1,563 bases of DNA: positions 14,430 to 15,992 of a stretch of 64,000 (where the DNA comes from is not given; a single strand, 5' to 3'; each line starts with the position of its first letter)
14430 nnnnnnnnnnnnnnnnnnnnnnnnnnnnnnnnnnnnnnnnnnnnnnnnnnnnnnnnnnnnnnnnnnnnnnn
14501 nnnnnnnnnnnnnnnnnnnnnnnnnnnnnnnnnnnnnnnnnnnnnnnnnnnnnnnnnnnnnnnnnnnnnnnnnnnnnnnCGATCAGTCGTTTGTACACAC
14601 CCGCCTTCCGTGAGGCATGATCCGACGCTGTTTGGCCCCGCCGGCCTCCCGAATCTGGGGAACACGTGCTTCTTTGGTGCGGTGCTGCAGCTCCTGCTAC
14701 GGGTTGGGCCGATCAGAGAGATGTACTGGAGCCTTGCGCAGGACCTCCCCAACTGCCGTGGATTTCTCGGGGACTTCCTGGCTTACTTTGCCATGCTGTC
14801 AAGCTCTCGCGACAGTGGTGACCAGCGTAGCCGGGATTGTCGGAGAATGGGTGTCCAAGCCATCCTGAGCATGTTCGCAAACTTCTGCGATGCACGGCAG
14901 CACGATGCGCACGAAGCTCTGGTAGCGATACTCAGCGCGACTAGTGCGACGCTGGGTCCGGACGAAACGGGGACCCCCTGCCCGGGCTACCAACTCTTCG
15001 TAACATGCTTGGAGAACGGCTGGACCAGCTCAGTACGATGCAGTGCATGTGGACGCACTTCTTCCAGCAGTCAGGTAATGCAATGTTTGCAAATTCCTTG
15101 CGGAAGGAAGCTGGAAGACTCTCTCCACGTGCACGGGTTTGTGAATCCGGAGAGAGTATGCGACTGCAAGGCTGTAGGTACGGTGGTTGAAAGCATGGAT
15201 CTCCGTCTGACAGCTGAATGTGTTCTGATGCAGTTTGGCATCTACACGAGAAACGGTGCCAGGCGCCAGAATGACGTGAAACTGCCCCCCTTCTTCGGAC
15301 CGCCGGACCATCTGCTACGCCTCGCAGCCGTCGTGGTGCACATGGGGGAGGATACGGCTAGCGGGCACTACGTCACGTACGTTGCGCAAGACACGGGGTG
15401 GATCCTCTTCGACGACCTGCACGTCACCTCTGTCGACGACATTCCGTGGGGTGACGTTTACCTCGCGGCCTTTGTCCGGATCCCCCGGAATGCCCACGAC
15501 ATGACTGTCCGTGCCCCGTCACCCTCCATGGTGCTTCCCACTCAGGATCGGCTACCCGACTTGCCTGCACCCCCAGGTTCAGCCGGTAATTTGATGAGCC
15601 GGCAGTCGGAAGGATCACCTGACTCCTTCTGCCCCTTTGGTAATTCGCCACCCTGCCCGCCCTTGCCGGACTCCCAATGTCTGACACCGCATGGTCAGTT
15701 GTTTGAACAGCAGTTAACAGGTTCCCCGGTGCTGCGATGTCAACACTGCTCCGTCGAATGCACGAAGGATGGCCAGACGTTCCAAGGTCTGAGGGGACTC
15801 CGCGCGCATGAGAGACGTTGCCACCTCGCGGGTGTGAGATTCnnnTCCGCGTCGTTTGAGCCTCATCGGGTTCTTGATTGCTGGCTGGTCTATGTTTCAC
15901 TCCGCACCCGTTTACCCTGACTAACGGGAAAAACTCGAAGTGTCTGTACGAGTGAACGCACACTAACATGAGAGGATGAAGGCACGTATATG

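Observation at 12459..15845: Reverse transcriptase fused in frame to a ubiquitin-specific protease domain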

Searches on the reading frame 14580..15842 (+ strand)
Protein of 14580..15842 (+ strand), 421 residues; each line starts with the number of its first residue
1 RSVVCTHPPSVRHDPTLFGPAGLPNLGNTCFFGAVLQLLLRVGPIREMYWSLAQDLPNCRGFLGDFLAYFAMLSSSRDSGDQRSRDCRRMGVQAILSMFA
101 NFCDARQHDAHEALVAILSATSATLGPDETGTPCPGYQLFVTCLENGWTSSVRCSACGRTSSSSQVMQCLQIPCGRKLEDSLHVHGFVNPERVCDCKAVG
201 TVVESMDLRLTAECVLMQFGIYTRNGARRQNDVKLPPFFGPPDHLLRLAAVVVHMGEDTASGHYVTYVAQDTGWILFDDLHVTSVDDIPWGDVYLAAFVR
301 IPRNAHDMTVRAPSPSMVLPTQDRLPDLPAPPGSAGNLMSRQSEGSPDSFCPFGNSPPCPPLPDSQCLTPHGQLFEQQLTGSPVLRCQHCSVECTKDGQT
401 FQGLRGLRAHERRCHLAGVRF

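Call 45: find_homologous_proteins(query=window:14580-15842:+, max_evalue=0.001)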
Query window:14580-15842:+ (421 aa): 17 proteins with E <= 0.001 among 5101 candidates.
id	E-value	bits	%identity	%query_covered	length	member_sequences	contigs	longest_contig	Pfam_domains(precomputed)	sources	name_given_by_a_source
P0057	3.3e-51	192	98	21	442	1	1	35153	PF00443.36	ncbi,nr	ncbi:hypothetical protein DIPPA_17872 [Diplonema papillatum]|nr:hypothetical protein DIPPA_17872 [Di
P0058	7.7e-7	46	25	63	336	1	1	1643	PF00443.36,PF13423.13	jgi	-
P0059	1.1e-6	46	26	64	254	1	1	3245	PF00443.36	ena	-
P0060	1.3e-6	45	33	28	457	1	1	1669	PF00443.36,PF13423.13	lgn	-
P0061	5.5e-5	40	32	24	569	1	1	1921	PF00443.36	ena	-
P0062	6.5e-5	40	24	66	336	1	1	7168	PF00443.36,PF13423.13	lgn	-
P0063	6.8e-5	40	39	14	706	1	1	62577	PF00443.36,PF13423.13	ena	-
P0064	7.1e-5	40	33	14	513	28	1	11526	PF00443.36,PF22562.3,PF13423.13,PF00627.38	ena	-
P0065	7.6e-5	40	23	71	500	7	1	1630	PF00443.36,PF13423.13,PF01302.32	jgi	-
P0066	8.2e-5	40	24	68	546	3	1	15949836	PF00443.36,PF02148.26,PF13423.13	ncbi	ncbi:unnamed protein product [Caenorhabditis brenneri]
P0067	1.1e-4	39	23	68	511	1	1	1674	PF00443.36,PF13423.13,PF01302.32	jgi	-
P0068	1.6e-4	39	34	20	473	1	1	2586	PF00443.36,PF13423.13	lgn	-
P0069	4.4e-4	37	24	64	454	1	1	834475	PF00443.36,PF00240.30,PF13423.13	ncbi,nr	ncbi:hypothetical protein Angca_009008 [Angiostrongylus cantonensis]|nr:hypothetical protein Angca_0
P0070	4.4e-4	37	24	66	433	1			PF00443.36,PF00240.30,PF13423.13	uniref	uniref:Ubiquitin carboxyl-terminal hydrolase 14 n=1 Tax=Angiostrongylus cantonensis TaxID=6313 RepID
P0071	5.4e-4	37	26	42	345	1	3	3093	PF00443.36,PF13423.13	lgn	-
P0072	7.5e-4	36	27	63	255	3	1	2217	PF00443.36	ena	-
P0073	8.9e-4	36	28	27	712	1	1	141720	PF00443.36,PF13423.13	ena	-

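Call 61: predict_structure(alignment_id=A3)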
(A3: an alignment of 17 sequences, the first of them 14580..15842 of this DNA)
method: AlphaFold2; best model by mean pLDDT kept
length: 421 residues; sequences in the alignment: 17
mean_pLDDT: 73.7   pTM: 0.67
mean pLDDT of the five models: 73.7, 73.4, 71.0, 68.3, 65.6
residues with pLDDT >= 90: 112; 70-90: 187; 50-70: 35; < 50: 87
segments of 3 or more residues with pLDDT < 50: 1-12, 311-382
pLDDT, mean of each block of 10 residues (from residue 1): 36 57 91 96 93 80 87 74 84 90 87 95 83 84 92 85 90 83 74 67 82 93 83 82 88 90 94 92 92 94 65 36 36 32 32 31 29 29 69 77 75 68 43
secondary structure, 60 per line:
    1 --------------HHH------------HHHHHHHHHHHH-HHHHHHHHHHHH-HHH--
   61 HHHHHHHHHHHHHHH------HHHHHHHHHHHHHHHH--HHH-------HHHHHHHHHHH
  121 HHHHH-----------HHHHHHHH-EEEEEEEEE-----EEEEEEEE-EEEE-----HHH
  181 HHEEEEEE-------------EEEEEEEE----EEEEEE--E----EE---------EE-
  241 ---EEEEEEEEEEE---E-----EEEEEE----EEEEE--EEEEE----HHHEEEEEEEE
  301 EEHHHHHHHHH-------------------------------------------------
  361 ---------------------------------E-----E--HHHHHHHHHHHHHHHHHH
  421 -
elements in order: H30-41 H43-54 H61-75 H82-97 H110-125 H137-144 E146-154 E160-167 E169-172 H178-182 E183-188 E202-209 E214-219 E244-254 E264-269 E274-278 E281-285 E293-302 H303-311 H403-420

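Call 65: fold_search(model_id=the predicted structure, library=pdb)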
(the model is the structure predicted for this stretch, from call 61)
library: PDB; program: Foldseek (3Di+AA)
matches with E <= 10: 1119; with E <= 0.001: 314
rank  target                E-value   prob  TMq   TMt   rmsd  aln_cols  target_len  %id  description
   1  2y5b_E                1.5e-19  1.00  0.55  0.70   5.9       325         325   20  Structure of USP21 in complex with linear diubiquitin-aldehyde (released 2012-01-25)
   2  2y6e_B                5.2e-19  1.00  0.52  0.63   6.5       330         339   20  Structure of the D1D2 domain of USP4, the conserved catalytic domain (released 2011-04-06)
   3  5k16_B                5.5e-19  1.00  0.54  0.68   4.9       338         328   21  Crystal structure of free Ubiquitin-specific protease 12 (released 2016-07-20)
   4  3mtn_C                6.6e-19  1.00  0.54  0.72   5.5       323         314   21  Usp21 in complex with a ubiquitin-based, USP21-specific inhibitor (released 2010-06-09)
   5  5cvn_B                7.4e-19  1.00  0.55  0.71   4.6       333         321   20  WDR48 (2-580):USP46~ubiquitin ternary complex (released 2015-10-07)
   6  8bs3_A                8.8e-19  1.00  0.56  0.71   4.1       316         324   22  Structure of USP36 in complex with Fubi-PA (released 2023-07-12)
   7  3mhs_A                1.1e-18  1.00  0.55  0.51   4.6       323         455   19  Structure of the SAGA Ubp8/Sgf11/Sus1/Sgf73 DUB module bound to ubiquitin aldehyde (released 2010-04-21)
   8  7zh3_D                1.3e-18  1.00  0.55  0.68   4.5       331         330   19  USP1 bound to ubiquitin conjugated to FANCD2 (focused refinement) (released 2022-10-12)
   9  5l8h_A                1.7e-18  1.00  0.56  0.74   4.1       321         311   19  Structure of USP46-UbVME (released 2016-09-28)
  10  5chv_A                1.8e-18  1.00  0.54  0.72   4.5       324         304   17  Crystal structure of USP18-ISG15 complex (released 2016-09-28)
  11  5cht_B                1.8e-18  1.00  0.52  0.72   4.8       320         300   17  Crystal structure of USP18 (released 2016-06-29)
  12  3v6e_A                1.9e-18  1.00  0.55  0.69   5.2       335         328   19  Crystal Structure of USP2 and a mutant form of Ubiquitin (released 2012-12-19)
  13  5k16_A                2.1e-18  1.00  0.53  0.68   4.3       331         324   19  Crystal structure of free Ubiquitin-specific protease 12 (released 2016-07-20)
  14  6aqr_A                2.1e-18  1.00  0.56  0.54   4.5       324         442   19  SAGA DUB module Ubp8(C146A)/Sgf11/Sus1/Sgf73 bound to monoubiquitin (released 2018-07-04)
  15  8xpn_A                2.1e-18  1.00  0.51  0.62   6.7       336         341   20  The Crystal Structure of USP8 from Biortus. (released 2024-03-06)
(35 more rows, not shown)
